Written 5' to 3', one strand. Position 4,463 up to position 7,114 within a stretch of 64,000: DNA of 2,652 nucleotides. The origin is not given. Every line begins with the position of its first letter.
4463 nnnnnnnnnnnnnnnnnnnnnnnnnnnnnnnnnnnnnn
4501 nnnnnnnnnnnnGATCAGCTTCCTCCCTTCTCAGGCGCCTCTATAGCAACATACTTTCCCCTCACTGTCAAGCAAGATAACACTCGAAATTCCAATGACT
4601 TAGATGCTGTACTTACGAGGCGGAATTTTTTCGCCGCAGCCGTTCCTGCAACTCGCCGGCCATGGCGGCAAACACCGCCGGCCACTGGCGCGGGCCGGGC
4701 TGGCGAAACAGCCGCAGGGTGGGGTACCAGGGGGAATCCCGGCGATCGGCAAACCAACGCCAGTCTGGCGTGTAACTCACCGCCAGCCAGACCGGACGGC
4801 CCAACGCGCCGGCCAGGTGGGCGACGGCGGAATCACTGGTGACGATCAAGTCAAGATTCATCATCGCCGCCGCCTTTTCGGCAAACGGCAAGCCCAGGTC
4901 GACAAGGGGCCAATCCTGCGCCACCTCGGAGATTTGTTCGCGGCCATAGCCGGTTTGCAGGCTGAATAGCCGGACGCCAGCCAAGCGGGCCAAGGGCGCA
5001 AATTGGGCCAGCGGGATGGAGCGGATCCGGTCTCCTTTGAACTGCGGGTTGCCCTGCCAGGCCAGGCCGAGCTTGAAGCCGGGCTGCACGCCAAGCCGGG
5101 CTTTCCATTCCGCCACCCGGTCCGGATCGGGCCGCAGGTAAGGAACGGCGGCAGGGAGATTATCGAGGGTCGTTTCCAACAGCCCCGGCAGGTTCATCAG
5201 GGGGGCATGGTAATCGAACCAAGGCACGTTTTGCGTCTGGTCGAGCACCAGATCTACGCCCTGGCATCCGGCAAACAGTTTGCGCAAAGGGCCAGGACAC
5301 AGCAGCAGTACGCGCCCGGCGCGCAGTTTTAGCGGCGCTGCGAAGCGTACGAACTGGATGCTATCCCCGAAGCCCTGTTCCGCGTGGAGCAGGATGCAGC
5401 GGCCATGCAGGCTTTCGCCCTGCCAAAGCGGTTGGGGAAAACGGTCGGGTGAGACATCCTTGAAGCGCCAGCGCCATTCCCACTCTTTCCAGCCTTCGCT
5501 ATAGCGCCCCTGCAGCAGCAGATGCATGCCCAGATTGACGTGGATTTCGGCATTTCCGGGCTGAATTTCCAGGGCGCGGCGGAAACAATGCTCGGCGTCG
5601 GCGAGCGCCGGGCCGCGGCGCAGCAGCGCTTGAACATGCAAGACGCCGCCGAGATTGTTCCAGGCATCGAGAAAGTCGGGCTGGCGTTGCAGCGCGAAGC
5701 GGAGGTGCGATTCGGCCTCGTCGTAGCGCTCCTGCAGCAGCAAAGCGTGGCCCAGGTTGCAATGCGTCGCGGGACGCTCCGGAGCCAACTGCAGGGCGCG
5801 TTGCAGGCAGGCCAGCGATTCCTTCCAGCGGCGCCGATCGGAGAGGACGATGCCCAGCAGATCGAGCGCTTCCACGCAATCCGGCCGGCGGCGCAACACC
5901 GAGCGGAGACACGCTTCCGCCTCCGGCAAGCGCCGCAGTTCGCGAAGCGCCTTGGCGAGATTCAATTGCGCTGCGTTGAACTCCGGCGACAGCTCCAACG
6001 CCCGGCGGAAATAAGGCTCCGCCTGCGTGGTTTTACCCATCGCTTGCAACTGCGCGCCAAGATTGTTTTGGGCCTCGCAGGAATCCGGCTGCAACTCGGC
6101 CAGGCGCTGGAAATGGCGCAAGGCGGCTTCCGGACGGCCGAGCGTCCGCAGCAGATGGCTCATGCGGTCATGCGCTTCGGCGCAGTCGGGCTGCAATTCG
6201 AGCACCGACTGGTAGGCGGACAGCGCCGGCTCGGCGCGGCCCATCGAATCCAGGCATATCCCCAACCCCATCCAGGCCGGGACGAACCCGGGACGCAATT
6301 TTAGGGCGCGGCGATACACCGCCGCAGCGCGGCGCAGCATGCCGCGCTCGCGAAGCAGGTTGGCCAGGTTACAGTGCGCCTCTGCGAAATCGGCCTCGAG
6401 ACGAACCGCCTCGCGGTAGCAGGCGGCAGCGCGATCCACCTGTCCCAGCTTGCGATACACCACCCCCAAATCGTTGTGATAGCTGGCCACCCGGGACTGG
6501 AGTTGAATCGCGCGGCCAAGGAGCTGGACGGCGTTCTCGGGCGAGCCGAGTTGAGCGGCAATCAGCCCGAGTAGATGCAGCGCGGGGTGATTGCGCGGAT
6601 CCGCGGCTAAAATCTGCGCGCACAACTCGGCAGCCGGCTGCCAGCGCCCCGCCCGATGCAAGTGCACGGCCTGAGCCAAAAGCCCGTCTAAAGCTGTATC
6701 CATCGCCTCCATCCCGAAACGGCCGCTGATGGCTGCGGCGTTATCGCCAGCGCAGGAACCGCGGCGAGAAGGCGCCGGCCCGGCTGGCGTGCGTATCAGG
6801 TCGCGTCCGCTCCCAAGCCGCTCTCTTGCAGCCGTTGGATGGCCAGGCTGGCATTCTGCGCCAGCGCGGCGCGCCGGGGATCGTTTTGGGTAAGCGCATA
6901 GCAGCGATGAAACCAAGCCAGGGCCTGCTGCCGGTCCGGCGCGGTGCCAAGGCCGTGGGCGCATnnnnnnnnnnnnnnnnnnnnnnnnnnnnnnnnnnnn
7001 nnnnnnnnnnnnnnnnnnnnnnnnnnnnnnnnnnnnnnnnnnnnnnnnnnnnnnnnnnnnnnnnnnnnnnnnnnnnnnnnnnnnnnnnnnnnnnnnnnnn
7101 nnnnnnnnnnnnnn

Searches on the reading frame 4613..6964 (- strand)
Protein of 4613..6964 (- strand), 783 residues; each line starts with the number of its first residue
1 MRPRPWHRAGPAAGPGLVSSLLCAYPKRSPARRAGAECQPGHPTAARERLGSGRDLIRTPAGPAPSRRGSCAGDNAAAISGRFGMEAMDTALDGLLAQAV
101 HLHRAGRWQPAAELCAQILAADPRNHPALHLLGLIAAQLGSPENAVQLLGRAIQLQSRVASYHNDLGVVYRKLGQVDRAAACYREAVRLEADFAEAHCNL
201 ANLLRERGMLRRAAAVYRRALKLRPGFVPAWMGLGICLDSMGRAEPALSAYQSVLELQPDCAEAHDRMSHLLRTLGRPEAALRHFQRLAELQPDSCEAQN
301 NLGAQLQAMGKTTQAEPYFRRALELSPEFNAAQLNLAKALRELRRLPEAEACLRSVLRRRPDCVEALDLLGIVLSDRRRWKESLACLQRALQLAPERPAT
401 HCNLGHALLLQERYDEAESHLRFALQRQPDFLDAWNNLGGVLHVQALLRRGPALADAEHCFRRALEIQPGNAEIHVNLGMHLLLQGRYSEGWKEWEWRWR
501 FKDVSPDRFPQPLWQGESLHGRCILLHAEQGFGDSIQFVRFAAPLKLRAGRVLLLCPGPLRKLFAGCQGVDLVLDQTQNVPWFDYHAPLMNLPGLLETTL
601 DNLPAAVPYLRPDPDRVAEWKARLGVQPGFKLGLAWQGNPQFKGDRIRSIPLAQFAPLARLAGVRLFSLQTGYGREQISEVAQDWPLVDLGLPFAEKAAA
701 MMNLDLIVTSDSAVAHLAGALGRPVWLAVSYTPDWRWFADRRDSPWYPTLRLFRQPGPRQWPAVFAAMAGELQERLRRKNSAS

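Call 44: search_protein_families(library=pfam, proteins=[window:4613-6964:-], max_evalue=0.001)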
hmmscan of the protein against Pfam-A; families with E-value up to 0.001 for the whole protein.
window:4613-6964:- (783 aa): 26 families (the best 25 are shown)
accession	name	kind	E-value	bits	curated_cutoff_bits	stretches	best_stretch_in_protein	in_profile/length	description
PF00515.34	TPR_1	-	9.5e-60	196.6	27.8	5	399-431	2-34/34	Tetratricopeptide repeat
PF07719.23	TPR_2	-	2e-54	177.6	27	4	160-190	1-31/34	Tetratricopeptide repeat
PF13414.12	TPR_11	-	4.1e-45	151.7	26.8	3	169-203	3-37/42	TPR repeat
PF13181.12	TPR_8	-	1e-41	137.9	25.7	1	161-192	2-33/34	Tetratricopeptide repeat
PF13432.12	TPR_16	-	4.7e-41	139.3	32.7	6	165-226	2-63/65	Tetratricopeptide repeat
PF13431.12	TPR_17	-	2.2e-40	134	24.4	0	460-490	1-31/34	Tetratricopeptide repeat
PF14559.12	TPR_19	-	3.8e-36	123.7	25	4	308-370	3-65/68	Tetratricopeptide repeat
PF13428.12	TPR_14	-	2.4e-32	108.5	23.5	1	200-235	7-42/44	Tetratricopeptide repeat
PF13424.12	TPR_12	-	3.1e-32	111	30.1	5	295-360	2-75/77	Tetratricopeptide repeat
PF13176.12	TPR_7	-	1.4e-23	81.3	27.9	0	366-397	1-32/36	Tetratricopeptide repeat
PF23914.1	TPR_CcmH_CycH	-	5.4e-20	72.3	42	2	301-397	55-154/158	Cytochrome c-type biogenesis protein H TPR domain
PF13374.12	TPR_10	-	2.6e-17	62.6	27.5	0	298-325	4-31/42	Tetratricopeptide repeat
PF13174.12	TPR_6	-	2.9e-17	62.5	26.3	0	230-260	2-32/33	Tetratricopeptide repeat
PF13371.12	TPR_9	-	2.5e-15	56.7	35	2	342-399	7-64/73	Tetratricopeptide repeat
PF24575.1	TPR_Slam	-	1.3e-11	45.3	35.2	0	302-350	53-101/104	Surface lipoprotein assembly modifier, N-terminal TPR repeats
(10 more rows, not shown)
